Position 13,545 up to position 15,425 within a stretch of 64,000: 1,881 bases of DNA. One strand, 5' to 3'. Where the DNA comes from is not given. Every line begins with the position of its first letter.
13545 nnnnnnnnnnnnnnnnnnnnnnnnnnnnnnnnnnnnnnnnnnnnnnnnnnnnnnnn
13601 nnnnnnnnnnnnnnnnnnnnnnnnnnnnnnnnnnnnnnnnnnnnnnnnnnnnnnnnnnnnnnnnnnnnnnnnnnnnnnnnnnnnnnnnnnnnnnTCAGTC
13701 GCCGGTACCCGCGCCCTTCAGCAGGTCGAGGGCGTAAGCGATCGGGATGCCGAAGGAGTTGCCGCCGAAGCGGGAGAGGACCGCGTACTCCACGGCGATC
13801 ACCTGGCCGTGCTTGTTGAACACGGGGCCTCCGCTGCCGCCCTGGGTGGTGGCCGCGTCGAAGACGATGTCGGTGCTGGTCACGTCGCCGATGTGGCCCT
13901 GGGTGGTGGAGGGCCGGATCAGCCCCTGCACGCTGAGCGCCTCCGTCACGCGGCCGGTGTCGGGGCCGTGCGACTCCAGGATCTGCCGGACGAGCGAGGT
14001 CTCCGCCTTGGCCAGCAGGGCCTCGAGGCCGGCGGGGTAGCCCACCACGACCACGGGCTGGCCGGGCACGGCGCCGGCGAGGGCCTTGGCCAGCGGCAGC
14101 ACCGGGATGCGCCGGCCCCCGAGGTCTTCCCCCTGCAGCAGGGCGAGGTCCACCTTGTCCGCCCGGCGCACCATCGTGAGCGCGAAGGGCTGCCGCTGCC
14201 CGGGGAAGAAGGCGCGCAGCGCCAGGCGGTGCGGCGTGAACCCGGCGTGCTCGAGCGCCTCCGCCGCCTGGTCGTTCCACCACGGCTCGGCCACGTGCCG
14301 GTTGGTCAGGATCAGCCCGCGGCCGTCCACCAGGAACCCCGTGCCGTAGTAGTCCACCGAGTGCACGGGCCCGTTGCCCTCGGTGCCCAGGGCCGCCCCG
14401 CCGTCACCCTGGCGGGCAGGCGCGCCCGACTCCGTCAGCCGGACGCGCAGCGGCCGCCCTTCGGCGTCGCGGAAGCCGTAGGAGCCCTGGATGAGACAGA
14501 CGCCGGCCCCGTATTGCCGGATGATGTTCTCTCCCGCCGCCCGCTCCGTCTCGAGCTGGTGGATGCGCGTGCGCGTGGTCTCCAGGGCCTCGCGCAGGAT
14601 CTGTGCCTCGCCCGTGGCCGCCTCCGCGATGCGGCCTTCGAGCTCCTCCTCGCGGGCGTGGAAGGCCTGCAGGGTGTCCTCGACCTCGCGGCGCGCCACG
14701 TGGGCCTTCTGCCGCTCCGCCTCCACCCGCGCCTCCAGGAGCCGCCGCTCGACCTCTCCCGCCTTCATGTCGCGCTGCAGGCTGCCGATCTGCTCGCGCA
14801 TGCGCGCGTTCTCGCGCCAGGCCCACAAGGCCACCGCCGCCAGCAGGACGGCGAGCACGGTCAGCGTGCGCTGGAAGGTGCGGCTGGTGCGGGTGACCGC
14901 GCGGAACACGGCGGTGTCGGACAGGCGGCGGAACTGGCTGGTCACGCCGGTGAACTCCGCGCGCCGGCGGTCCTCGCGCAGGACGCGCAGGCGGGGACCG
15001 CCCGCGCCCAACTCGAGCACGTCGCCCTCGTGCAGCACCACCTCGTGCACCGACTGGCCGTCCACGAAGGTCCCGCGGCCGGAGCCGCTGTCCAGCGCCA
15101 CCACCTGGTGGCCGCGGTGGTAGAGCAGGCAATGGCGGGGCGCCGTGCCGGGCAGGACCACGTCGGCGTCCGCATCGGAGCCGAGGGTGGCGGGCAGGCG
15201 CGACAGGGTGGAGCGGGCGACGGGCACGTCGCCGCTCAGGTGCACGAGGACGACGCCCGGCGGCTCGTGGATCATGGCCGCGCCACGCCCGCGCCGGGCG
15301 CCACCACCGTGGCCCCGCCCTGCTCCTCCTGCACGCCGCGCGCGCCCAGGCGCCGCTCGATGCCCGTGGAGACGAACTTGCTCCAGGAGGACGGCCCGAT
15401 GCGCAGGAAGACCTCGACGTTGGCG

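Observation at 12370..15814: Lipoprotein / FHA-TM-coiled-coil-trypsin protease / PMT-type glycosyltransferase operon; the glycosyltransferase lacks any canonical start codon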

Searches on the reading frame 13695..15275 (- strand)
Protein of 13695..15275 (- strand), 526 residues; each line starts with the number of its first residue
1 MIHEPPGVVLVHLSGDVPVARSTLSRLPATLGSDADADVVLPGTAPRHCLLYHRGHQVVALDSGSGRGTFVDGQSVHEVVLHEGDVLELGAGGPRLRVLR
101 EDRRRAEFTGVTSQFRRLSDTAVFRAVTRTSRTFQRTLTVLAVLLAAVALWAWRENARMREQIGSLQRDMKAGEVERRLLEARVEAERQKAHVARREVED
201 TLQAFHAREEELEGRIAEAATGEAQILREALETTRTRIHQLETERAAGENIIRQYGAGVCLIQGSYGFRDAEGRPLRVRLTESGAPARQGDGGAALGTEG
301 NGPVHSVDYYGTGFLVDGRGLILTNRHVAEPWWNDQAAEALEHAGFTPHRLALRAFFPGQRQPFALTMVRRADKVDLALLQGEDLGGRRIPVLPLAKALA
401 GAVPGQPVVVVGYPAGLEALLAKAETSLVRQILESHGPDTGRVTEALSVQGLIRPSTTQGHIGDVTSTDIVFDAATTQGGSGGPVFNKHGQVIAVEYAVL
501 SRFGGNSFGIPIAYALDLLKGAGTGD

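Call 4: search_protein_families(library=pfam, proteins=[window:13695-15275:-], max_evalue=0.01)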
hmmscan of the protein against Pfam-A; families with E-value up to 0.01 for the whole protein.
window:13695-15275:- (526 aa): 6 families
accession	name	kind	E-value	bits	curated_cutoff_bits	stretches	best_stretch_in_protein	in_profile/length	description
PF13365.12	Trypsin_2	-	5.3e-20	73.1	27.6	1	311-495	1-144/144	Trypsin-like peptidase domain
PF00498.31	FHA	-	9.7e-10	39.2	20.7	1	30-90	2-67/67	FHA domain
PF16697.10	Yop-YscD_cpl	-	6e-08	33.3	33.2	1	24-91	14-85/94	Inner membrane component of T3SS, cytoplasmic domain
PF00089.32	Trypsin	-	1.9e-07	31.6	20.6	1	309-507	25-206/220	Trypsin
PF16752.10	TBCC_N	-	0.00027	21.7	27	1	176-252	9-85/115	Tubulin-specific chaperone C N-terminal domain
PF10473.14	CENP-F_leu_zip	-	0.0005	20.6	34.5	1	154-254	17-112/140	Leucine-rich repeats of kinetochore protein Cenp-F/LEK1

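Call 16: search_solved_structures(query=window:13695-15275:-, max_evalue=0.01, show_alignments=2)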
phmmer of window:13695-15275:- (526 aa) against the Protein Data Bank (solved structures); distinct sequences matched with E-value up to 0.01: 44.
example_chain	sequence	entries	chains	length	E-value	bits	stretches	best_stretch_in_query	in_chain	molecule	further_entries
5b6l_A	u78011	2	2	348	6.8e-07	31.4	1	451-516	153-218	Putative serine protease HhoA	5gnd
5t63_A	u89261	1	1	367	1.1e-06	30.8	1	451-516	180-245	Putative serine protease HhoA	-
5t69_A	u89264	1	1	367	2.8e-06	29.4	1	451-516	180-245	Putative serine protease HhoA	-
8k2y_A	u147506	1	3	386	4.9e-06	28.6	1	470-519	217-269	serine endoprotease DegP-like protein MucD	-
7vz0_A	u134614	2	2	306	4.9e-06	28.6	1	310-470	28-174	Probable serine protease HtrA1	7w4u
7w22_A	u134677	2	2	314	5.3e-06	28.5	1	310-449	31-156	Probable serine protease HtrA1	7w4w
6ieo_A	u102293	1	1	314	5.4e-06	28.5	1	310-449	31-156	Probable serine protease HtrA (DEGP protein)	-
7w25_A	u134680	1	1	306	5.5e-06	28.4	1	310-470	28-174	Probable serine protease HtrA1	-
7w24_A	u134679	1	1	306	5.7e-06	28.4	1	310-447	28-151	Probable serine protease HtrA1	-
7w4v_A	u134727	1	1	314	5.9e-06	28.3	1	310-470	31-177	Probable serine protease HtrA1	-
7vyz_A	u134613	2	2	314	6.2e-06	28.3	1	310-449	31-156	Probable serine protease HtrA1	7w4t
7w21_A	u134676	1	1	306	7.6e-06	28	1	310-465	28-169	Probable serine protease HtrA1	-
7w4r_A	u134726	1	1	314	7.7e-06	27.9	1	310-449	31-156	Probable serine protease HtrA1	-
7w23_A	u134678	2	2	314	8.2e-06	27.9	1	310-448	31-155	Probable serine protease HtrA1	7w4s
1y8t_A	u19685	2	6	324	8.5e-06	27.8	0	310-421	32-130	hypothetical protein Rv0983 | PROBABLE SERINE PROTEASE PEPD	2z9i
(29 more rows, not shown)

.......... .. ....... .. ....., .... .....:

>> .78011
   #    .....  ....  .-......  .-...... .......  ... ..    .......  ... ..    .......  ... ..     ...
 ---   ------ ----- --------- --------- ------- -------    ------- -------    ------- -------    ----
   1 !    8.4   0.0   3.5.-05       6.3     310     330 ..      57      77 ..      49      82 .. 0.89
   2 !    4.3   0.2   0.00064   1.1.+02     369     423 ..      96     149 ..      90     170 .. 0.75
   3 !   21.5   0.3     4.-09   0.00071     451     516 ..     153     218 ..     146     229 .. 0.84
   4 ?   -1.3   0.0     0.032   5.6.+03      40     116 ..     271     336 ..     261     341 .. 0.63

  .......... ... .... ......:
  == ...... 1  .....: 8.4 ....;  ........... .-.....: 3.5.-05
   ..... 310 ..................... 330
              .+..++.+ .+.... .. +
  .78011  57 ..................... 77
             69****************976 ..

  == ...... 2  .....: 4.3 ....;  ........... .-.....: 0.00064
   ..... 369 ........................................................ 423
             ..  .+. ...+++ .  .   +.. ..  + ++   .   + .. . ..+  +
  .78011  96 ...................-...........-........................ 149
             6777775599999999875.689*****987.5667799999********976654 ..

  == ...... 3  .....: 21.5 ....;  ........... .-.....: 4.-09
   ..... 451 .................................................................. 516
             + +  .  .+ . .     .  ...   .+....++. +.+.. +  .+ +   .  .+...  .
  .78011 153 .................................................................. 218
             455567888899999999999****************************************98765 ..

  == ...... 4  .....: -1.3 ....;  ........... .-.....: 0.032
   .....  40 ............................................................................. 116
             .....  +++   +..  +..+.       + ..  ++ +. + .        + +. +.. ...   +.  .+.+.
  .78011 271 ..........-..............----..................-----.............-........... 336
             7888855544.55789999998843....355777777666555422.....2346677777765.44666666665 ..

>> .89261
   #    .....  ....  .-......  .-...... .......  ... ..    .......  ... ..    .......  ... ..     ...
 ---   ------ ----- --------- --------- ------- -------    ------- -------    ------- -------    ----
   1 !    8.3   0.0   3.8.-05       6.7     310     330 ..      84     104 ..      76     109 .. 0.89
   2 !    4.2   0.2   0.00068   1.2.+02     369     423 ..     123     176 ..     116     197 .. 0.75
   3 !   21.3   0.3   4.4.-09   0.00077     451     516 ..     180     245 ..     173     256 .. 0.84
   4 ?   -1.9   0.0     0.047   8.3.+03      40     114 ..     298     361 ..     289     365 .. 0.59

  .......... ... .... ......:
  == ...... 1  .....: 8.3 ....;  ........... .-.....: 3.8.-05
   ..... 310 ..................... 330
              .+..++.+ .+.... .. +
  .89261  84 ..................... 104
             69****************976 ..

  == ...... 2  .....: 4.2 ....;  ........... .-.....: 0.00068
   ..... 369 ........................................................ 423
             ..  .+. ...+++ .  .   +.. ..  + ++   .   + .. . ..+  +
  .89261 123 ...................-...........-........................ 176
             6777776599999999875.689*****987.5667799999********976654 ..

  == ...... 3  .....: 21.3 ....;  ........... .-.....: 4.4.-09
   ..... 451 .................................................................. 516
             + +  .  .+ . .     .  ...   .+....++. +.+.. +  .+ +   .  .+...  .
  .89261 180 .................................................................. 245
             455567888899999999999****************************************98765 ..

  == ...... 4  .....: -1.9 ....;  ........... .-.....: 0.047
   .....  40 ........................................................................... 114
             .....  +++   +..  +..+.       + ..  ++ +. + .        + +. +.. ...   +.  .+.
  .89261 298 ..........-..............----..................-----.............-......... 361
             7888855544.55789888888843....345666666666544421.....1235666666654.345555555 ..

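Call 22: find_homologous_proteins(query=window:13695-15275:-, max_evalue=0.00001)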
Query window:13695-15275:- (526 aa): 1632 proteins with E <= 0.00001 among 8000 candidates; the best 120 are listed.
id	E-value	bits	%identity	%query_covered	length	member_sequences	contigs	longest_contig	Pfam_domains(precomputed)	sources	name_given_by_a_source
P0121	0.0e+0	1152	100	100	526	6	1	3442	PF13365.13,PF00498.32,PF16697.11,PF00089.33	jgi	jgi:S1-C subfamily serine protease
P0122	4.3e-194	664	64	98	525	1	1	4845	PF13365.13,PF00498.32,PF16697.11,PF00089.33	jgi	jgi:serine protease Do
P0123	5.2e-190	650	60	98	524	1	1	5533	PF13365.13,PF00498.32,PF16697.11,PF00089.33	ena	-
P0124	8.6e-187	640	59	97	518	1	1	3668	PF13365.13,PF00498.32,PF16697.11,PF00089.33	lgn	-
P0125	4.1e-185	634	60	97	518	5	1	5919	PF13365.13,PF00498.32,PF16697.11,PF00089.33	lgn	-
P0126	2.9e-184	631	60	95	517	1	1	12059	PF13365.13,PF00498.32,PF16697.11,PF00089.33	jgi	jgi:S1-C subfamily serine protease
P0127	2.8e-183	628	59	97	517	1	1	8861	PF13365.13,PF00498.32,PF00089.33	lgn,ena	-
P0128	1.4e-182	626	59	95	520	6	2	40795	PF13365.13,PF00498.32,PF16697.11,PF00089.33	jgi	jgi:S1-C subfamily serine protease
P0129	8.4e-182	623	59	98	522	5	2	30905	PF13365.13,PF00498.32,PF16697.11,PF00089.33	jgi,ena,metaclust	metaclust:\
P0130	1.7e-181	622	58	98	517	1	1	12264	PF13365.13,PF00498.32,PF16697.11,PF00089.33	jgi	jgi:S1-C subfamily serine protease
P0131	2.1e-181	622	60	97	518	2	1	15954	PF13365.13,PF00498.32,PF16697.11,PF00089.33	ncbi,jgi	jgi:S1-C subfamily serine protease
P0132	5.5e-181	621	58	98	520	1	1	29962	PF13365.13,PF00498.32,PF16697.11,PF00089.33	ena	-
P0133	1.8e-180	619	60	96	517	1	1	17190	PF13365.13,PF00498.32,PF16697.11,PF00089.33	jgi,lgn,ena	-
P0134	2.6e-180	618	57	98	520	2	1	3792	PF13365.13,PF00498.32,PF16697.11,PF00089.33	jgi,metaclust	metaclust:\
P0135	4.5e-180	618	59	95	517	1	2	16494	PF13365.13,PF00498.32,PF00089.33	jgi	jgi:S1-C subfamily serine protease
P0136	2.9e-179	615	58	98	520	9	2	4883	PF13365.13,PF00498.32,PF16697.11,PF00089.33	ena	-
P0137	6.8e-179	614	57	98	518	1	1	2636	PF13365.13,PF00498.32,PF00089.33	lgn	-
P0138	8.8e-179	613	59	95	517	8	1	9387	PF13365.13,PF00498.32,PF16697.11,PF00089.33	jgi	jgi:S1-C subfamily serine protease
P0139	1.3e-177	610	57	98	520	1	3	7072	PF13365.13,PF00498.32,PF16697.11,PF00089.33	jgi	jgi:S1-C subfamily serine protease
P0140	1.3e-177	609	58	97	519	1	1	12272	PF13365.13,PF00498.32,PF16697.11,PF00089.33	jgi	jgi:S1-C subfamily serine protease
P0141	7.0e-177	607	57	98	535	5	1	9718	PF13365.13,PF00498.32,PF16697.11,PF00089.33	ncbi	-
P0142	1.4e-176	606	58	98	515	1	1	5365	PF13365.13,PF00498.32,PF16697.11,PF00089.33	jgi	jgi:S1-C subfamily serine protease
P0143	1.6e-176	606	57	98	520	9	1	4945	PF13365.13,PF00498.32,PF16697.11,PF00089.33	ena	-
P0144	1.8e-176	606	57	98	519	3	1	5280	PF13365.13,PF00498.32,PF16697.11,PF00089.33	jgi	jgi:S1-C subfamily serine protease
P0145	2.6e-176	605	56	98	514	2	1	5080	PF13365.13,PF00498.32,PF16697.11,PF00089.33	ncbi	ncbi:MAG TPA: trypsin-like peptidase domain-containing protein [Vicinamibacteria bacterium]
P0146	3.8e-176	605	58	97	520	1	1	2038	PF13365.13,PF00498.32,PF16697.11,PF00089.33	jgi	jgi:serine protease Do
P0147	4.4e-176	604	57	98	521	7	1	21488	PF13365.13,PF00498.32,PF16697.11,PF00089.33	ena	-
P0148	1.2e-175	603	58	98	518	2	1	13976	PF13365.13,PF00498.32,PF16697.11,PF00089.33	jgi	jgi:S1-C subfamily serine protease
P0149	2.2e-175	602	58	98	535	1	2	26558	PF13365.13,PF00498.32,PF16697.11,PF00089.33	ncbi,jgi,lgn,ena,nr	ncbi:MAG TPA: trypsin-like peptidase domain-containing protein [Vicinamibacteria bacterium]|nr:tryps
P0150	3.1e-175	602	57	97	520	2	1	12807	PF13365.13,PF00498.32,PF16697.11,PF00089.33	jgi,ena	-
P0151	4.3e-175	601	59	97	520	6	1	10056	PF13365.13,PF00498.32,PF16697.11,PF00089.33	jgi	-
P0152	5.4e-175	601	58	97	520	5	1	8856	PF13365.13,PF00498.32,PF16697.11,PF00089.33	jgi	jgi:serine protease Do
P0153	5.6e-175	601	57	98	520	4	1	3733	PF13365.13,PF00498.32,PF16697.11,PF00089.33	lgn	-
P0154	9.3e-175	600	57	98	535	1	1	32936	PF13365.13,PF00498.32,PF16697.11,PF00089.33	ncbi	-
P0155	1.6e-174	599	57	98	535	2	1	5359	PF13365.13,PF00498.32,PF16697.11,PF00089.33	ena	-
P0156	1.7e-174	599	57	98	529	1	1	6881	PF13365.13,PF00498.32,PF00089.33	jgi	jgi:S1-C subfamily serine protease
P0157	1.7e-174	599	56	97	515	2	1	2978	PF13365.13,PF00498.32,PF16697.11,PF00089.33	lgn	-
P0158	4.2e-174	598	56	95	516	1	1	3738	PF13365.13,PF00498.32,PF00089.33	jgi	jgi:S1-C subfamily serine protease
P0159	5.7e-174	598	56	98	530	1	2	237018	PF13365.13,PF00498.32,PF00089.33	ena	-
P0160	6.0e-174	597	57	98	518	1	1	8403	PF13365.13,PF00498.32,PF16697.11,PF00089.33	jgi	jgi:serine protease Do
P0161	6.2e-174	597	57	98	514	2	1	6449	PF13365.13,PF00498.32,PF16697.11,PF00089.33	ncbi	ncbi:MAG TPA: trypsin-like peptidase domain-containing protein [Vicinamibacteria bacterium]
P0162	7.8e-174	597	57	97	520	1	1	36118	PF13365.13,PF00498.32,PF16697.11,PF00089.33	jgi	jgi:S1-C subfamily serine protease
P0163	9.6e-174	597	55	98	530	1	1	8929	PF13365.13,PF00498.32,PF00089.33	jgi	jgi:S1-C subfamily serine protease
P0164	2.7e-173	595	57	98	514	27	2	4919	PF13365.13,PF00498.32,PF16697.11,PF00089.33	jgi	jgi:serine protease Do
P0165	2.9e-173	595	58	98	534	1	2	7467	PF13365.13,PF00498.32,PF16697.11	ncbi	-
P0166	5.3e-173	594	56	98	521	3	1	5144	PF13365.13,PF00498.32,PF00089.33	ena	-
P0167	8.2e-173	594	57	98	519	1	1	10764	PF13365.13,PF00498.32,PF16697.11,PF00089.33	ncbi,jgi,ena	-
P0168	8.7e-173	594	57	97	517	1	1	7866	PF13365.13,PF00498.32,PF16697.11,PF00089.33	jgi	jgi:S1-C subfamily serine protease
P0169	9.6e-173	593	55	98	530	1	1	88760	PF13365.13,PF00498.32,PF00089.33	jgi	jgi:S1-C subfamily serine protease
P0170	2.0e-172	592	56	98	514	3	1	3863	PF13365.13,PF00498.32,PF16697.11,PF00089.33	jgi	jgi:S1-C subfamily serine protease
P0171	3.7e-172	592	55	98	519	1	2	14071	PF13365.13,PF00498.32,PF16697.11,PF00089.33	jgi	jgi:S1-C subfamily serine protease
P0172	7.4e-172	591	57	97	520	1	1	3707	PF13365.13,PF00498.32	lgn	-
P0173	7.7e-172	590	58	98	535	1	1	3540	PF13365.13,PF00498.32,PF16697.11,PF00089.33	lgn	-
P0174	1.0e-171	590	56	98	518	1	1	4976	PF13365.13,PF00498.32,PF16697.11,PF00089.33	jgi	jgi:S1-C subfamily serine protease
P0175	1.6e-171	589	56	95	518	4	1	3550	PF13365.13,PF00498.32,PF16697.11,PF00089.33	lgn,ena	-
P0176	1.7e-171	589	57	97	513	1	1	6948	PF13365.13,PF00498.32,PF16697.11,PF00089.33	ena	-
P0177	1.9e-171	589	57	97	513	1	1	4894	PF13365.13,PF00498.32,PF16697.11,PF00089.33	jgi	jgi:S1-C subfamily serine protease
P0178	2.0e-171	589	57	97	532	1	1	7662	PF13365.13,PF00498.32,PF16697.11,PF00089.33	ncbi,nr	ncbi:MAG TPA: trypsin-like peptidase domain-containing protein [Vicinamibacteria bacterium]|nr:tryps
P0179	2.4e-171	589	55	98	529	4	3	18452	PF13365.13,PF00498.32,PF00089.33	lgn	-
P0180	3.2e-171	588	58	95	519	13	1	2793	PF13365.13,PF00498.32,PF00089.33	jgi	jgi:S1-C subfamily serine protease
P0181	3.4e-171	588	56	98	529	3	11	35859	PF13365.13,PF00498.32,PF00089.33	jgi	jgi:serine protease Do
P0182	3.5e-171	588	56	98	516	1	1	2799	PF13365.13,PF00498.32,PF16697.11,PF00089.33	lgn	-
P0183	5.1e-171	588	56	97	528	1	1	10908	PF13365.13,PF00498.32,PF16697.11,PF00089.33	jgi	jgi:S1-C subfamily serine protease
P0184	6.5e-171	587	56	98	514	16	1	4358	PF13365.13,PF00498.32,PF16697.11,PF00089.33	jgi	jgi:serine protease Do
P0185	1.0e-170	587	55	98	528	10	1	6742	PF13365.13,PF00498.32,PF00089.33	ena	-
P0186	1.5e-170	586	55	98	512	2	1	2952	PF13365.13,PF00498.32,PF16697.11,PF00089.33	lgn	-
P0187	2.6e-170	585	54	98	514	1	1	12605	PF13365.13,PF00498.32,PF00089.33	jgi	jgi:S1-C subfamily serine protease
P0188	3.2e-170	585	55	98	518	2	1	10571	PF13365.13,PF00498.32,PF00089.33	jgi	jgi:serine protease Do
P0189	3.5e-170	585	57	98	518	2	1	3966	PF13365.13,PF00498.32,PF16697.11,PF00089.33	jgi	jgi:S1-C subfamily serine protease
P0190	3.9e-170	585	56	98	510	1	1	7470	PF13365.13,PF00498.32,PF16697.11,PF00089.33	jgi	jgi:S1-C subfamily serine protease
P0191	4.0e-170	585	54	98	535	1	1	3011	PF13365.13,PF00498.32,PF16697.11,PF00089.33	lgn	-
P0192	5.6e-170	584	57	97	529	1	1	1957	PF13365.13,PF00498.32,PF16697.11,PF00089.33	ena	-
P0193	9.3e-170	584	56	98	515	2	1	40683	PF13365.13,PF00498.32,PF16697.11,PF00089.33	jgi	jgi:S1-C subfamily serine protease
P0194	9.9e-170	584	55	98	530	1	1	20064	PF13365.13,PF00498.32,PF00089.33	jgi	jgi:S1-C subfamily serine protease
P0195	1.2e-169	583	57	97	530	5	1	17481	PF13365.13,PF00498.32,PF16697.11,PF00089.33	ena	-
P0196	1.3e-169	583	56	98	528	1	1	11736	PF13365.13,PF00498.32,PF00089.33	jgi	jgi:S1-C subfamily serine protease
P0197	1.5e-169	583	54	98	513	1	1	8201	PF13365.13,PF00498.32,PF16697.11,PF00089.33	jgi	jgi:serine protease Do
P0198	2.5e-169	582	56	98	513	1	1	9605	PF13365.13,PF00498.32,PF16697.11,PF00089.33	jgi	jgi:serine protease Do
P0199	3.3e-169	582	55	97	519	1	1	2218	PF13365.13,PF00498.32,PF16697.11,PF00089.33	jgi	jgi:serine protease Do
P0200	3.5e-169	582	57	94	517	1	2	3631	PF13365.13,PF00498.32,PF16697.11,PF00089.33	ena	-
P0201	7.4e-169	581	56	97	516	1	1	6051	PF13365.13,PF00498.32,PF16697.11,PF00089.33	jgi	jgi:serine protease Do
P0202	9.4e-169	580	55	98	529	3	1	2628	PF13365.13,PF00498.32,PF00089.33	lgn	-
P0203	1.2e-168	580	57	97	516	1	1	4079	PF13365.13,PF00498.32,PF16697.11,PF00089.33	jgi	jgi:S1-C subfamily serine protease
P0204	2.1e-168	579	56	97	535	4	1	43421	PF13365.13,PF00498.32,PF16697.11,PF00089.33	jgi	jgi:S1-C subfamily serine protease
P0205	2.2e-168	579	57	94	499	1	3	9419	PF13365.13,PF00498.32,PF00089.33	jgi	jgi:S1-C subfamily serine protease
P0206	3.1e-168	579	56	97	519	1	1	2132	PF13365.13,PF00498.32,PF16697.11,PF00089.33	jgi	jgi:S1-C subfamily serine protease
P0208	4.9e-168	578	57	94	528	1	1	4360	PF13365.13,PF00498.32,PF16697.11,PF00089.33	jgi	jgi:S1-C subfamily serine protease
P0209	8.7e-168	577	56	98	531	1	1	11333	PF13365.13,PF00498.32,PF00089.33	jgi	jgi:serine protease Do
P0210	1.7e-167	576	55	97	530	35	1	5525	PF13365.13,PF00498.32,PF16697.11,PF00089.33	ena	-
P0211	2.9e-167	575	56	97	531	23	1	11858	PF13365.13,PF00498.32,PF16697.11,PF00089.33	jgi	-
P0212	4.2e-167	575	55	98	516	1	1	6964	PF13365.13,PF00498.32,PF16697.11,PF00089.33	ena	-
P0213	5.4e-167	575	55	98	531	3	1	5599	PF13365.13,PF00498.32,PF16697.11,PF00089.33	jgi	jgi:S1-C subfamily serine protease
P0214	5.7e-167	574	55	98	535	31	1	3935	PF13365.13,PF00498.32,PF16697.11,PF00089.33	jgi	jgi:S1-C subfamily serine protease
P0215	1.1e-166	573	55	97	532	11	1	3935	PF13365.13,PF00498.32,PF16697.11,PF00089.33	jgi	jgi:hypothetical protein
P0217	1.3e-166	573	55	97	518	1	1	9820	PF13365.13,PF00498.32,PF16697.11,PF00089.33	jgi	jgi:S1-C subfamily serine protease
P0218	1.5e-166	573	56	97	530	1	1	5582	PF13365.13,PF00498.32,PF16697.11,PF00089.33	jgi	jgi:serine protease Do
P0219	1.5e-166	573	55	98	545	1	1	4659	PF13365.13,PF00498.32,PF16697.11,PF00089.33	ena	-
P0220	1.7e-166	573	55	97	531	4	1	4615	PF13365.13,PF00498.32,PF16697.11,PF00089.33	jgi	jgi:hypothetical protein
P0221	1.7e-166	573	55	97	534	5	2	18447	PF13365.13,PF00498.32,PF16697.11,PF00089.33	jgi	-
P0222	3.0e-166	572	53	98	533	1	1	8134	PF13365.13,PF00498.32,PF16697.11,PF00089.33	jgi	jgi:Trypsin-like peptidase domain/Inner membrane component of T3SS, cytoplasmic domain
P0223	3.4e-166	572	55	98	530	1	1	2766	PF13365.13,PF00498.32,PF16697.11,PF00089.33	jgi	jgi:hypothetical protein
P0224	3.5e-166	572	55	98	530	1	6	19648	PF13365.13,PF00498.32,PF16697.11,PF00089.33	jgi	jgi:hypothetical protein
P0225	5.5e-166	571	54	94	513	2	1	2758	PF13365.13,PF00498.32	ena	-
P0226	5.6e-166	571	55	98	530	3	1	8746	PF13365.13,PF00498.32,PF16697.11,PF00089.33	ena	-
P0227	7.7e-166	571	56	95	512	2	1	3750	PF13365.13,PF00498.32,PF00089.33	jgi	jgi:S1-C subfamily serine protease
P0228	8.2e-166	571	55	97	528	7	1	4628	PF13365.13,PF00498.32,PF16697.11,PF00089.33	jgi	jgi:S1-C subfamily serine protease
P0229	9.8e-166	570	55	98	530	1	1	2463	PF13365.13,PF00498.32,PF16697.11,PF00089.33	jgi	jgi:S1-C subfamily serine protease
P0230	1.3e-165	570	56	94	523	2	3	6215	PF13365.13,PF00498.32,PF16697.11,PF00089.33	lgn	-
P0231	2.9e-165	569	54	98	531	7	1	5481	PF13365.13,PF00498.32,PF16697.11,PF00089.33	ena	-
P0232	2.9e-165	569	55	98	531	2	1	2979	PF13365.13,PF00498.32,PF16697.11,PF00089.33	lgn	-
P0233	3.0e-165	569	55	97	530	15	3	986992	PF13365.13,PF00498.32,PF16697.11,PF00089.33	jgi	jgi:S1-C subfamily serine protease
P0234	3.1e-165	569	55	97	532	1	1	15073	PF13365.13,PF00498.32,PF16697.11,PF00089.33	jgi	jgi:S1-C subfamily serine protease/pSer/pThr/pTyr-binding forkhead associated (FHA) protein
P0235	4.3e-165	568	54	98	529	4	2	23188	PF13365.13,PF00498.32,PF16697.11,PF00089.33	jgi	jgi:S1-C subfamily serine protease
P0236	4.9e-165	568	55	98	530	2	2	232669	PF13365.13,PF00498.32,PF16697.11,PF00089.33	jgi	jgi:S1-C subfamily serine protease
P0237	6.0e-165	568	56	98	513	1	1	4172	PF13365.13,PF00498.32,PF16697.11,PF00089.33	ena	-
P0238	7.1e-165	568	57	98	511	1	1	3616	PF13365.13,PF00498.32,PF16697.11,PF00089.33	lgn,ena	-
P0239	8.4e-165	567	55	97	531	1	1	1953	PF13365.13,PF00498.32,PF16697.11,PF00089.33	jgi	jgi:S1-C subfamily serine protease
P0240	1.3e-164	567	58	94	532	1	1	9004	PF13365.13,PF00498.32,PF16697.11,PF00089.33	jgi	jgi:serine protease Do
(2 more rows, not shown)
